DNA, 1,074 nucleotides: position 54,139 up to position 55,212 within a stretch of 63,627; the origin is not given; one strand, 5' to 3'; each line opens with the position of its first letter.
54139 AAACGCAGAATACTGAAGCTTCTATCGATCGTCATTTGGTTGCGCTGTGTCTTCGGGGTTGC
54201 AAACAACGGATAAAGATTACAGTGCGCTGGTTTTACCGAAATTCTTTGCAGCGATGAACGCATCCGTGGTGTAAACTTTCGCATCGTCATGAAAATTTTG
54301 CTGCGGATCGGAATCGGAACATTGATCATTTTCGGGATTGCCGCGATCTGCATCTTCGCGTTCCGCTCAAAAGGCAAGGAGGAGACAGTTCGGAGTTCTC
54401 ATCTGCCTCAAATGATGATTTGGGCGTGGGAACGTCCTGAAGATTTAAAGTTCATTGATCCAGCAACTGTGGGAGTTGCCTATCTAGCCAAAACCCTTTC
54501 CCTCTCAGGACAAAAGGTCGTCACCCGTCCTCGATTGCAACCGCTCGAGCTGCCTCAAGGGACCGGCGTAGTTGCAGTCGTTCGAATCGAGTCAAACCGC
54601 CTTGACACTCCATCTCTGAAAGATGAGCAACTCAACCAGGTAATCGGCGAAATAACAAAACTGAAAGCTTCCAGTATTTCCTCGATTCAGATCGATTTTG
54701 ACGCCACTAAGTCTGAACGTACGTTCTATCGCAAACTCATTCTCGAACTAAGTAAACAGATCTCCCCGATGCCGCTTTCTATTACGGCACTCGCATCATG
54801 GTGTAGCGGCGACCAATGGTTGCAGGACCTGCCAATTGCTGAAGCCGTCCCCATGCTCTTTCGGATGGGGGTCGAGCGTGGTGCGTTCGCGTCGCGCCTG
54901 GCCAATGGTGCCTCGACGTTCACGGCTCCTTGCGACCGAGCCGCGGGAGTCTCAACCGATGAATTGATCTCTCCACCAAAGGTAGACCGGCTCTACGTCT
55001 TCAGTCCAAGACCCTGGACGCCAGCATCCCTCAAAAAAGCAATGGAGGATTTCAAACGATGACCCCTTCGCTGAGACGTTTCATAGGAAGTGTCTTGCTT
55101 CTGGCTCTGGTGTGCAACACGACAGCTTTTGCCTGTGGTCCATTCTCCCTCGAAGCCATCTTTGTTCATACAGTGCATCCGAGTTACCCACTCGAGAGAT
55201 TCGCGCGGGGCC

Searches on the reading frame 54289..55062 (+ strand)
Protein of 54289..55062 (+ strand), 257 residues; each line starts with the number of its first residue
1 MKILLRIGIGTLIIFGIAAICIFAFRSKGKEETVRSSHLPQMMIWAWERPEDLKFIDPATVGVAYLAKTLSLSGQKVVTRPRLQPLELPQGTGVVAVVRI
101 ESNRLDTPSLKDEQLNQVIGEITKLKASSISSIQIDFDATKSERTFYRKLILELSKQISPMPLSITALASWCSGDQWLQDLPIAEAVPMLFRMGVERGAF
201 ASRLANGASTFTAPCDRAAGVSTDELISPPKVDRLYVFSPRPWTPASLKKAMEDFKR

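Call 77: search_protein_families(library=pfam, proteins=[window:54289-55062:+], max_evalue=0.001)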
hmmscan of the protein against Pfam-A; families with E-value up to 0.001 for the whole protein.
window:54289-55062:+ (257 aa): 1 family
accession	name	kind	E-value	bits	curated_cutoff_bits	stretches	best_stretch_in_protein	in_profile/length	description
PF11340.13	DUF3142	-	7.3e-07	29.9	30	1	92-176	3-88/202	Protein of unknown function (DUF3142)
